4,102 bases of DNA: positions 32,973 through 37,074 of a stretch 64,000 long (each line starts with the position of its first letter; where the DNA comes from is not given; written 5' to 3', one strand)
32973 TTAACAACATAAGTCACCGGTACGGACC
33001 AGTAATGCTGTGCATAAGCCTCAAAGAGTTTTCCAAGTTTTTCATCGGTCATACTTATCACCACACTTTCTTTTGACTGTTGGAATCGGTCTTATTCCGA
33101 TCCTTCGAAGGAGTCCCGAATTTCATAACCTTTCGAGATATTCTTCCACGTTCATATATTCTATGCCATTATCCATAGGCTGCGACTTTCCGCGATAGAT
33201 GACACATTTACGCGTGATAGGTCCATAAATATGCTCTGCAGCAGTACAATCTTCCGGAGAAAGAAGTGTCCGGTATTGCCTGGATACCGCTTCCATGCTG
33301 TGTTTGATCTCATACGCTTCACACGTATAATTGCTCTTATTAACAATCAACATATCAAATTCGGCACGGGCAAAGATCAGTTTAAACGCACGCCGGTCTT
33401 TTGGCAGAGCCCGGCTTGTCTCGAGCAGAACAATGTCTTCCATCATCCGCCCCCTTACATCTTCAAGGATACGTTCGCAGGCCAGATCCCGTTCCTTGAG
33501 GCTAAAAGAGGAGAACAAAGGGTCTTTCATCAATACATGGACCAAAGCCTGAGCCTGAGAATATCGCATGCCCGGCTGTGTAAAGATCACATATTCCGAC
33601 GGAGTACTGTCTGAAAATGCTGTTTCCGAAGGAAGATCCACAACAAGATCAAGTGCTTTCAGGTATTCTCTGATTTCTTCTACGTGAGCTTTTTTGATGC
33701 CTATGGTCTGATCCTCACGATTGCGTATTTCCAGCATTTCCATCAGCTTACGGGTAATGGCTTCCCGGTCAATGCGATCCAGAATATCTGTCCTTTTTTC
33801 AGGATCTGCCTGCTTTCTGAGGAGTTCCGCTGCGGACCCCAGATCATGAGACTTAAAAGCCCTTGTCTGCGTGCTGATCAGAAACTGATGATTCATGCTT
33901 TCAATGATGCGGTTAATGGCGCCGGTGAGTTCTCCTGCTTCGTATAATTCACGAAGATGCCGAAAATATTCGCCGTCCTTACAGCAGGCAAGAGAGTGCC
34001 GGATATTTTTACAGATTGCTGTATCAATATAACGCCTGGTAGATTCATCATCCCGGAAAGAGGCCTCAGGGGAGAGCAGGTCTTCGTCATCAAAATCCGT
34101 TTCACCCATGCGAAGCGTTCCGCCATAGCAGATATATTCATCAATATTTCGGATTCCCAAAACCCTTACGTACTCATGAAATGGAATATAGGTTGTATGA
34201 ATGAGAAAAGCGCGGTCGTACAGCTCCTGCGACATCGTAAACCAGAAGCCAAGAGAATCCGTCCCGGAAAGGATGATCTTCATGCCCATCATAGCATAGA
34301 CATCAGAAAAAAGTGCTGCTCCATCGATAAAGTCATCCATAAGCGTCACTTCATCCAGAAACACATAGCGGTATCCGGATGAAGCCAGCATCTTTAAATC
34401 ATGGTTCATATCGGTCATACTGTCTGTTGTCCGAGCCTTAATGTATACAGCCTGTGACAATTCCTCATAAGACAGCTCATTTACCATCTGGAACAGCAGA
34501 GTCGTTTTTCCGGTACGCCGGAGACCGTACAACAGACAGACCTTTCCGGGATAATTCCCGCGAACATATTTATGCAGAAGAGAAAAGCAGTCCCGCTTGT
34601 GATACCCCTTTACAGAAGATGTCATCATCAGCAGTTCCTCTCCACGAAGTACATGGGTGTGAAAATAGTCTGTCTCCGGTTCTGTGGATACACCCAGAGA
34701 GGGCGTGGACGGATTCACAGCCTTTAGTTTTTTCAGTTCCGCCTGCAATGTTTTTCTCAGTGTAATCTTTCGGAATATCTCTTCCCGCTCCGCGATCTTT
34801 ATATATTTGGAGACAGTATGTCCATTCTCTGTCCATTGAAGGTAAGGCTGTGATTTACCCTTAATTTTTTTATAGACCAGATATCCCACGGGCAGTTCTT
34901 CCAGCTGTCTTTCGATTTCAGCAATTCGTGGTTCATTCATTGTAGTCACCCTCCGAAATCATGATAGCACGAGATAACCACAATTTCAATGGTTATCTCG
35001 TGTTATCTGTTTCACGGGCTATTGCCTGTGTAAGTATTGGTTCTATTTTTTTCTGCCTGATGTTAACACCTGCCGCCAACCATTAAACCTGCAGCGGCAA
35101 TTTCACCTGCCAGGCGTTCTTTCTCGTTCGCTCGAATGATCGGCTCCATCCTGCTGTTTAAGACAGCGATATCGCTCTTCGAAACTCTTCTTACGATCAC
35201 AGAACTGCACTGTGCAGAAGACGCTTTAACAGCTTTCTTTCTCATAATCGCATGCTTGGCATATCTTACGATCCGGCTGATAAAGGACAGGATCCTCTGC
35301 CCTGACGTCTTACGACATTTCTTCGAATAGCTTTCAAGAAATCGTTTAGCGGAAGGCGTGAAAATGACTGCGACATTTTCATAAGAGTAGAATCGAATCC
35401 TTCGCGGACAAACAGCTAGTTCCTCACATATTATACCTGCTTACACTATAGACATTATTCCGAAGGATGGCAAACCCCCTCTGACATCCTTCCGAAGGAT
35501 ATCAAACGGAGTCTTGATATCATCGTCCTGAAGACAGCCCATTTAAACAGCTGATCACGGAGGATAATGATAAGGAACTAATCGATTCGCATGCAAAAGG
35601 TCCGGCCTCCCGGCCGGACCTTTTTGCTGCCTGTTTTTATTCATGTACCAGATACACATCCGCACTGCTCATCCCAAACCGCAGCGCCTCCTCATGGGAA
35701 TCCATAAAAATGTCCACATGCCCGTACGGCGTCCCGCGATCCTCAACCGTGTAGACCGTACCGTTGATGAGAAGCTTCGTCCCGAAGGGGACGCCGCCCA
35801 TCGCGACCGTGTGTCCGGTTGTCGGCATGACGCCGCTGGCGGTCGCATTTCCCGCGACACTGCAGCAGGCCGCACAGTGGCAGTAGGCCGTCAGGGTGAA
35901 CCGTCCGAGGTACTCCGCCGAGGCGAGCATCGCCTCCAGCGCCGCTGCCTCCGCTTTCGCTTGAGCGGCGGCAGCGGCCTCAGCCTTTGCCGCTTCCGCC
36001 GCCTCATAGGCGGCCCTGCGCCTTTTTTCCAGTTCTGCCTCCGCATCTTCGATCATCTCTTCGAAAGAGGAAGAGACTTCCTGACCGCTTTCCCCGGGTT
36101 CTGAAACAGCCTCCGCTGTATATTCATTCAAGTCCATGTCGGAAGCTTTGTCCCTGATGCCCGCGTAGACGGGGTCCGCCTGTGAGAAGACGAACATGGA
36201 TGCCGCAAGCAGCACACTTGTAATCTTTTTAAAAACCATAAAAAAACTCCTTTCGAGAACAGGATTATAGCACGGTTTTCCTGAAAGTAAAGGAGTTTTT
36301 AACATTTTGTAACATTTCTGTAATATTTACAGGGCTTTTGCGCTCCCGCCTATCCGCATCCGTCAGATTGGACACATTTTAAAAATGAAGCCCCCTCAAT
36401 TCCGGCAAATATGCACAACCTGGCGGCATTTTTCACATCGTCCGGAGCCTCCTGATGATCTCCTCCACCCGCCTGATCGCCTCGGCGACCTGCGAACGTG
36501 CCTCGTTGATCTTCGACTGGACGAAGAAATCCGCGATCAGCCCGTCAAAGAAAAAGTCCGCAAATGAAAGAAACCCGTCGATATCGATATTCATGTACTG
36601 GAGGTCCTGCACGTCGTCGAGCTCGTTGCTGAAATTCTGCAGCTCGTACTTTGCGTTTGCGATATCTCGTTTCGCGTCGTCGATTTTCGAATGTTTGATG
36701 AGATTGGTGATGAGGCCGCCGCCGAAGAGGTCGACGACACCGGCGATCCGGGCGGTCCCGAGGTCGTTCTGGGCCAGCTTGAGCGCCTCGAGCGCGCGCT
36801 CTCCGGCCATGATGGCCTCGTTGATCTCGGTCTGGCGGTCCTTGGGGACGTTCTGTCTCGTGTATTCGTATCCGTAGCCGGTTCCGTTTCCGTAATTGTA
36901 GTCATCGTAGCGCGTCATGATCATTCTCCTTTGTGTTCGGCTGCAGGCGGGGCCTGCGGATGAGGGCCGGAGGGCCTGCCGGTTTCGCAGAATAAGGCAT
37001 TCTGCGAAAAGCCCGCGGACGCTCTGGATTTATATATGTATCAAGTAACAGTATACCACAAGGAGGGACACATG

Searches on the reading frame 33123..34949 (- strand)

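Call 68: search_protein_families(library=pfam, proteins=[window:33123-34949:-], max_evalue=0.0001)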
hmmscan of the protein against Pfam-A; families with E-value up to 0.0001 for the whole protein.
window:33123-34949:- (608 aa): 1 family
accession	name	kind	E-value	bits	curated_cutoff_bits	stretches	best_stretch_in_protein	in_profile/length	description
PF13173.12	AAA_14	-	1.3e-12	48.2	27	1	136-260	3-128/129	AAA domain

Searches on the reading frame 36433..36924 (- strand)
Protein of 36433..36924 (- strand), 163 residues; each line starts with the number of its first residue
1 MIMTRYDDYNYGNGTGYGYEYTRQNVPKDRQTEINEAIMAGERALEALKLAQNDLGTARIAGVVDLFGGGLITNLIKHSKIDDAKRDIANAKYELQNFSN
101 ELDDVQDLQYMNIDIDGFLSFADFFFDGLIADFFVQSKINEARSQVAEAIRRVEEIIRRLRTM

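Call 8: search_protein_families(library=pfam, proteins=[window:36433-36924:-], max_evalue=0.01)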
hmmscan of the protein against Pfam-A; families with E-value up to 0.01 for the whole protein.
window:36433-36924:- (163 aa): 1 family
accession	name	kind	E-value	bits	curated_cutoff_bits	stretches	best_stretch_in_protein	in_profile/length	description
PF16141.11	GH18_BT1044-like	-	0.0023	17.6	28.7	1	76-140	98-163/325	Glycoside hydrolase family 18, BT1044-like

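Call 51: find_encoding_contigs(protein=window:36433-36924:-, flank=10000, max_places=10)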
Protein window:36433-36924:- (163 aa): no gene with exactly this product is on record in the collection.

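Call 66: search_protein_families(library=ncbifam, proteins=[window:36433-36924:-], max_evalue=0.01)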
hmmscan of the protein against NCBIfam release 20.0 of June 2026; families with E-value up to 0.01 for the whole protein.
window:36433-36924:- (163 aa): 0 families
